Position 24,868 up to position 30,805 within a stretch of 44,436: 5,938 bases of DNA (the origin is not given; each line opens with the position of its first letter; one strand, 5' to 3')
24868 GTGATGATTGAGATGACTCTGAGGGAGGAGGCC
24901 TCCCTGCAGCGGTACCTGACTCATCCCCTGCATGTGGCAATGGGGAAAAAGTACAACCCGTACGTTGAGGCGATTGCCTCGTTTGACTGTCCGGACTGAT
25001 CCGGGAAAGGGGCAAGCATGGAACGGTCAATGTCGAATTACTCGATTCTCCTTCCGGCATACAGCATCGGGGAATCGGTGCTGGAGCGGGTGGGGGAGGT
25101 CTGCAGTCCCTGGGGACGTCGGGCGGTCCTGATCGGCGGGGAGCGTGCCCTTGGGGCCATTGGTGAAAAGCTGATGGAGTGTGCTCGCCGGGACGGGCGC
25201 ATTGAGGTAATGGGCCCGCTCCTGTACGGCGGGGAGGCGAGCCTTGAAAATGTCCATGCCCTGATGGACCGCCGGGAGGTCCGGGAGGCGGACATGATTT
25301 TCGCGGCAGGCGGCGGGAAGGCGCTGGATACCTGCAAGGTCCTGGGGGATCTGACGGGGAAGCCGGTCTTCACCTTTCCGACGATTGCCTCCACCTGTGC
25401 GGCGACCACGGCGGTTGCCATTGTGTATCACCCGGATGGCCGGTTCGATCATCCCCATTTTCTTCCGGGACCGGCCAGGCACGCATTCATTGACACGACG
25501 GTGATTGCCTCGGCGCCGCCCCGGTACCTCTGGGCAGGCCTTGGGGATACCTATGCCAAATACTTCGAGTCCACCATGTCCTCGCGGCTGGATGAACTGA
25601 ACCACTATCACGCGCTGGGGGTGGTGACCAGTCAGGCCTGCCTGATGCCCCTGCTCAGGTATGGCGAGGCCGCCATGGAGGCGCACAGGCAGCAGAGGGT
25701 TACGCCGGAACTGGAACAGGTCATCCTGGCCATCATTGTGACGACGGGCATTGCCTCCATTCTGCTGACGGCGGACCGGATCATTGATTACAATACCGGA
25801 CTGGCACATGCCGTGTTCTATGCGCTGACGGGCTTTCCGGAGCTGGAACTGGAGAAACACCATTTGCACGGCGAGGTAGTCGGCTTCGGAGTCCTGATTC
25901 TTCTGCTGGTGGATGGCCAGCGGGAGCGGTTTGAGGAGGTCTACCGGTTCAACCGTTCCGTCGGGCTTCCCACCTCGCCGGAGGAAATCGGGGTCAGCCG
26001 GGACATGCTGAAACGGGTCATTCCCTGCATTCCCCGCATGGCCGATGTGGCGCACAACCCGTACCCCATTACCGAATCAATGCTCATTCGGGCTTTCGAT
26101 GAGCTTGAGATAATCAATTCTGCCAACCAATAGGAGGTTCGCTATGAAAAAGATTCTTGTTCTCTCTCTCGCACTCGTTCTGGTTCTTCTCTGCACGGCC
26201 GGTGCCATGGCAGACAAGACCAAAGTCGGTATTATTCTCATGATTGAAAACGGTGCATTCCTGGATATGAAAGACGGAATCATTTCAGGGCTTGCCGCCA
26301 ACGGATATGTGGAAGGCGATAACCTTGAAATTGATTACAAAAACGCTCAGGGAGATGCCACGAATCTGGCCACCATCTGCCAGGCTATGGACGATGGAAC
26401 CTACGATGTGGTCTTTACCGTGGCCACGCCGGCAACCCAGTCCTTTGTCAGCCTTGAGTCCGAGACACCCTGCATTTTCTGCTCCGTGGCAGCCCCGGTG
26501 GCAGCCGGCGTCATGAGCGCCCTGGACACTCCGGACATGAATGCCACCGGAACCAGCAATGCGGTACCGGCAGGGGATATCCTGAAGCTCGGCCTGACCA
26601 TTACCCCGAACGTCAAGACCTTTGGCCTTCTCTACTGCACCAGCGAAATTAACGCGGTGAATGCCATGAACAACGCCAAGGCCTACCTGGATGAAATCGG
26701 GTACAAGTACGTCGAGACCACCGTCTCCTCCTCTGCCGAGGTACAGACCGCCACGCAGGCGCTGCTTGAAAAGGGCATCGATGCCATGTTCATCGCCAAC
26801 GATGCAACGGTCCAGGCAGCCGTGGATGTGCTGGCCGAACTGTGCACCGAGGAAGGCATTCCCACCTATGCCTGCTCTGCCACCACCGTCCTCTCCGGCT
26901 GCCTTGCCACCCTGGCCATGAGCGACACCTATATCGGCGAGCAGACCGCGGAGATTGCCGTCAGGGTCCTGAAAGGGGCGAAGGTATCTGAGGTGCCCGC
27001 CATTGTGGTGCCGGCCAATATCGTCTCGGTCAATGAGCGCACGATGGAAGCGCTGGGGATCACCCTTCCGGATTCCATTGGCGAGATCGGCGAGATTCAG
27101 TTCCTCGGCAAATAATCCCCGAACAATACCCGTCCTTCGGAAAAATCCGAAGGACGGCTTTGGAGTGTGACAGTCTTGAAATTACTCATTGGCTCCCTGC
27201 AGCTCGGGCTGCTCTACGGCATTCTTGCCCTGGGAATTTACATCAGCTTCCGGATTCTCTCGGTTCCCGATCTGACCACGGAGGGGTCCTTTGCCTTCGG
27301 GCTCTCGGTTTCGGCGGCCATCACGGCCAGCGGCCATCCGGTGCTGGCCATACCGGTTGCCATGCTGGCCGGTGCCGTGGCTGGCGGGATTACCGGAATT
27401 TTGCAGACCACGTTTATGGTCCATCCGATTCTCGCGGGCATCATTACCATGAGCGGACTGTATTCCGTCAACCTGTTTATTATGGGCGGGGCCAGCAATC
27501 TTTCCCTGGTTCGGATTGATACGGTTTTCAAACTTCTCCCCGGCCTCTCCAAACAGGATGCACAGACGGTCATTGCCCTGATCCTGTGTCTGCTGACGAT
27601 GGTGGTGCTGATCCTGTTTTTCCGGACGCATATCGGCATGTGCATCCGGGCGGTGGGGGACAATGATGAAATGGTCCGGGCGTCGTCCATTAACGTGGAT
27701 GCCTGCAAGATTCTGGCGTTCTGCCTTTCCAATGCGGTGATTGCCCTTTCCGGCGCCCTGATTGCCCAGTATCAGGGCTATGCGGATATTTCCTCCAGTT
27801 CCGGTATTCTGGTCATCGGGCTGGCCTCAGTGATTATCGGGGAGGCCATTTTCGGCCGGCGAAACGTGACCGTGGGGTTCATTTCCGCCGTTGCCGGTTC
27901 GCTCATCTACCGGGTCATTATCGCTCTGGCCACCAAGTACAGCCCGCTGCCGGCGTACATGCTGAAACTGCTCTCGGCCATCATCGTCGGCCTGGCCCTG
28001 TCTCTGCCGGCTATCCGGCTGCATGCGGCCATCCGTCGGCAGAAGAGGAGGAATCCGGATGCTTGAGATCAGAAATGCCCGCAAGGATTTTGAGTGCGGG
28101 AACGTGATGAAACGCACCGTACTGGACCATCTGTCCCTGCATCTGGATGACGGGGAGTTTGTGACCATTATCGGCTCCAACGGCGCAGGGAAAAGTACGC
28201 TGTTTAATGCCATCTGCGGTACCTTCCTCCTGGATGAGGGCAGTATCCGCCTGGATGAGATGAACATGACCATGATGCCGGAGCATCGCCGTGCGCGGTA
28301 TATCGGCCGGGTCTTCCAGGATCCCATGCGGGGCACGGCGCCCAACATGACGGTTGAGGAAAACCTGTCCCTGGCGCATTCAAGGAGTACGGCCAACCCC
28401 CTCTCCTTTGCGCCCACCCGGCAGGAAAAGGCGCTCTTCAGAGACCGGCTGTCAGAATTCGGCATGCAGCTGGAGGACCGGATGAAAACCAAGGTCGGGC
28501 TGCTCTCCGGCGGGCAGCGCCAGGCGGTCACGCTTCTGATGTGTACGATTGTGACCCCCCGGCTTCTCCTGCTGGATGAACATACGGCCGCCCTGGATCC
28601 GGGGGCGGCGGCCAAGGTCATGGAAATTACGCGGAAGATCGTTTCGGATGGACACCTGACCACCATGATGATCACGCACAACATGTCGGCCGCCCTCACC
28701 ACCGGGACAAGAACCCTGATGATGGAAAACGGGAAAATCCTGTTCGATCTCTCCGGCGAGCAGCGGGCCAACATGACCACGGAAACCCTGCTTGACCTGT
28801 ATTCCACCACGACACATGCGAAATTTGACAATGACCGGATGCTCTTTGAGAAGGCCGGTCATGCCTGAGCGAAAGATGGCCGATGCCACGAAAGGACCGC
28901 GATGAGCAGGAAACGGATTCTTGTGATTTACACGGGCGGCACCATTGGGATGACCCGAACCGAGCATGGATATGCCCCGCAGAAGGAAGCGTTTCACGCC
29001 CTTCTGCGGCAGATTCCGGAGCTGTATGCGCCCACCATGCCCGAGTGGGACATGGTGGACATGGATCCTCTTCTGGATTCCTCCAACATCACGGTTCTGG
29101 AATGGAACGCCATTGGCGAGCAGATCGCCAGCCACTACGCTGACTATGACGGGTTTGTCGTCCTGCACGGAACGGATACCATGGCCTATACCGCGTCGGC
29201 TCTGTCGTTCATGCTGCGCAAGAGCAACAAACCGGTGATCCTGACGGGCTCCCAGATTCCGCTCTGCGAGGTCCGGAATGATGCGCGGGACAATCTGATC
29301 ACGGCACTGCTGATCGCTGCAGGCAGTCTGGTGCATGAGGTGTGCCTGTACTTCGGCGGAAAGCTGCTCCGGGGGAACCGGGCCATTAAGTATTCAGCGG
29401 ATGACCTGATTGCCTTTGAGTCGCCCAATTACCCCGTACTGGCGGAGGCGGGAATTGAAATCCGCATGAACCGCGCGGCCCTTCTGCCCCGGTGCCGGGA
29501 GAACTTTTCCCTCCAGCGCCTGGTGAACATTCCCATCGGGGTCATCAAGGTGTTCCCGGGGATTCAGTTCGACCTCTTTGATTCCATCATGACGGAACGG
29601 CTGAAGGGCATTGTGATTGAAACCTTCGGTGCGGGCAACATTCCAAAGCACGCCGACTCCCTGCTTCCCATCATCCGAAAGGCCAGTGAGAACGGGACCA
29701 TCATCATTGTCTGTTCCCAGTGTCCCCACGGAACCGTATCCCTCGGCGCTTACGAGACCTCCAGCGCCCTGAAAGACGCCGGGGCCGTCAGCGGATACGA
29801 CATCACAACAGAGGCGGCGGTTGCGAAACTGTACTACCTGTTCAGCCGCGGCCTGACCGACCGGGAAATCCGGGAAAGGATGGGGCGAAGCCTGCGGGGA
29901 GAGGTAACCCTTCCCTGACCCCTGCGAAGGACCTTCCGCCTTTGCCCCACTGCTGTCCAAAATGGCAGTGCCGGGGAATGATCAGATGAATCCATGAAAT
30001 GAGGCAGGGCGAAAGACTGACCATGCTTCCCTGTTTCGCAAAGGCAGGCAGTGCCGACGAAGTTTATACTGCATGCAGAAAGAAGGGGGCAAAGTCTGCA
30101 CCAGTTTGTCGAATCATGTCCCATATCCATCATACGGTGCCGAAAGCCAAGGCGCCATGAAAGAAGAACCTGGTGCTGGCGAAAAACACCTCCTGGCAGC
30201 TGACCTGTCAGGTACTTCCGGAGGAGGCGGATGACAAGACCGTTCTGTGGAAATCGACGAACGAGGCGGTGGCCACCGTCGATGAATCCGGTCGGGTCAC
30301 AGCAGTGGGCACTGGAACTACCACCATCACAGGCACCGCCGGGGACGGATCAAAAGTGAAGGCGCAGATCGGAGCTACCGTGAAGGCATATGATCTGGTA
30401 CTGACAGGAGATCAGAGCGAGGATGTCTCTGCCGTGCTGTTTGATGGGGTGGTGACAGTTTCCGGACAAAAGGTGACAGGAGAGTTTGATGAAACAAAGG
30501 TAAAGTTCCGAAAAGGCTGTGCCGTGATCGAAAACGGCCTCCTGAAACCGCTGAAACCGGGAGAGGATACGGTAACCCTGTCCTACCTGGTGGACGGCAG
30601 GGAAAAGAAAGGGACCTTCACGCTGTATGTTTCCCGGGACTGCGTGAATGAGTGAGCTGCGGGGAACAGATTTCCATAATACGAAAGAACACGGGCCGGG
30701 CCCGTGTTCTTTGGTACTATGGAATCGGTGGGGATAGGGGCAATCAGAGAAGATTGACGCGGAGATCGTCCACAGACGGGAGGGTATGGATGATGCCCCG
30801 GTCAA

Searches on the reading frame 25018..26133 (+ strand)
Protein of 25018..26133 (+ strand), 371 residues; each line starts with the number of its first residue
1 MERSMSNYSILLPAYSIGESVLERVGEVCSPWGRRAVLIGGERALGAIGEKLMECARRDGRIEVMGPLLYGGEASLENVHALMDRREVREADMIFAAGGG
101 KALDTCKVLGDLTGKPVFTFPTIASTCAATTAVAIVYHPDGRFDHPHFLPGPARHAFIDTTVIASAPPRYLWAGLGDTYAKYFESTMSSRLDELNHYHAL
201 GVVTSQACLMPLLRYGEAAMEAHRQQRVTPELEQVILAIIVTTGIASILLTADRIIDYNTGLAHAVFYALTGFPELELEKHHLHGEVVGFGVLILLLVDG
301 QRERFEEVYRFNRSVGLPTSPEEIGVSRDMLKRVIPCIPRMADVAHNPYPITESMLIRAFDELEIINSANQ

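Call 67: search_protein_families(library=pfam, proteins=[window:25018-26133:+], max_evalue=0.00001)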
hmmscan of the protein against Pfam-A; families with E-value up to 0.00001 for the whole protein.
window:25018-26133:+ (371 aa): 2 families
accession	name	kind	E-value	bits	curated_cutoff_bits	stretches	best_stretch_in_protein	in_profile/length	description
PF00465.25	Fe-ADH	-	6e-16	58.9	31.3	1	15-141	4-148/168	Iron-containing alcohol dehydrogenase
PF13685.12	Fe-ADH_2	-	9.6e-12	45.6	28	1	17-167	2-149/149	Iron-containing alcohol dehydrogenase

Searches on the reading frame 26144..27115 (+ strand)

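Call 67: search_protein_families(library=pfam, proteins=[window:26144-27115:+], max_evalue=0.00001)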
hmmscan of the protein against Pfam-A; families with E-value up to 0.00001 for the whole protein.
window:26144-27115:+ (323 aa): 1 family
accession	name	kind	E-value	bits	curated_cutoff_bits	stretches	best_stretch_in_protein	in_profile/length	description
PF04392.18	ABC_sub_bind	-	1.1e-55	189.4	25.9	1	27-312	1-285/293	ABC transporter substrate binding protein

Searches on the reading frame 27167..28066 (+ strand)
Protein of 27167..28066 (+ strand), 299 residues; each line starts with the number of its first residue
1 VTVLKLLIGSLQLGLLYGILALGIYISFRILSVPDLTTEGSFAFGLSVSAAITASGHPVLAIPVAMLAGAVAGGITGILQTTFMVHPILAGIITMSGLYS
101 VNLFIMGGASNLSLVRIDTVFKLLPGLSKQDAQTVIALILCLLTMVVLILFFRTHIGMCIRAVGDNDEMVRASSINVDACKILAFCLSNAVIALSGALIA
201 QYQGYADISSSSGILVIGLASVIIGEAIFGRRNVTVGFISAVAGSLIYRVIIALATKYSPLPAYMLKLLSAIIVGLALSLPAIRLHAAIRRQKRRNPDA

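Call 67: search_protein_families(library=pfam, proteins=[window:27167-28066:+], max_evalue=0.00001)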
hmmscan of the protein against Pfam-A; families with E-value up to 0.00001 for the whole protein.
window:27167-28066:+ (299 aa): 1 family
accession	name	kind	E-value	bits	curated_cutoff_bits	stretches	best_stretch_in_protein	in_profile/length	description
PF02653.21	BPD_transp_2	-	4e-32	111.9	26.8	1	8-274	3-265/269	Branched-chain amino acid transport system / permease component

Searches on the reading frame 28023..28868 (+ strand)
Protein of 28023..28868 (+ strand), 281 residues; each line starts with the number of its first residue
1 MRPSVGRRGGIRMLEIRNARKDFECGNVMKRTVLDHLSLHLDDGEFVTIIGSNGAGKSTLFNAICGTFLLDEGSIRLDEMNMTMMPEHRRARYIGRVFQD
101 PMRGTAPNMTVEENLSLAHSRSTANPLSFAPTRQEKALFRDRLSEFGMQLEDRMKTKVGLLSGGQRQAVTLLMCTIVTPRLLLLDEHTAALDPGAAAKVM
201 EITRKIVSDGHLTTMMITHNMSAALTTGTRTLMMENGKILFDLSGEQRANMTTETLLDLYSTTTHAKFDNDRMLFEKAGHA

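Call 67: search_protein_families(library=pfam, proteins=[window:28023-28868:+], max_evalue=0.00001)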
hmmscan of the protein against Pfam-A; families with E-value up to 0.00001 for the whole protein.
window:28023-28868:+ (281 aa): 3 families
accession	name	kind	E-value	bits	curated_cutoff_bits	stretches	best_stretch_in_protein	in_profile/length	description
PF00005.33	ABC_tran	-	2.7e-28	99.7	25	1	34-189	1-137/137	ABC transporter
PF02463.25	SMC_N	-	1e-08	35.4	40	1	45-236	25-216/220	RecF/RecN/SMC N terminal domain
PF13304.12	AAA_21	-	4.5e-06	27.4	27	0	47-64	2-19/304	AAA domain, putative AbiEii toxin, Type IV TA system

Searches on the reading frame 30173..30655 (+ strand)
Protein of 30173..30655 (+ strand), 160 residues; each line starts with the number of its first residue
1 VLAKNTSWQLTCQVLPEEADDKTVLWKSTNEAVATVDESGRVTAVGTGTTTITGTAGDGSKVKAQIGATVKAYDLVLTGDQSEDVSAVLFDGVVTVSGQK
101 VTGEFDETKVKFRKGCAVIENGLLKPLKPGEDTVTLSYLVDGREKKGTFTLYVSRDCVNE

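Call 68: search_protein_families(library=pfam, proteins=[window:30173-30655:+], max_evalue=0.00001)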
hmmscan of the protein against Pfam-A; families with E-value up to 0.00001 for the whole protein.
window:30173-30655:+ (160 aa): 1 family
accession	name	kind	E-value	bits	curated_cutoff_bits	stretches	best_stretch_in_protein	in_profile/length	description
PF02368.24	Big_2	-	8.5e-15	54.9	22.8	1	3-63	15-75/79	Bacterial Ig-like domain (group 2)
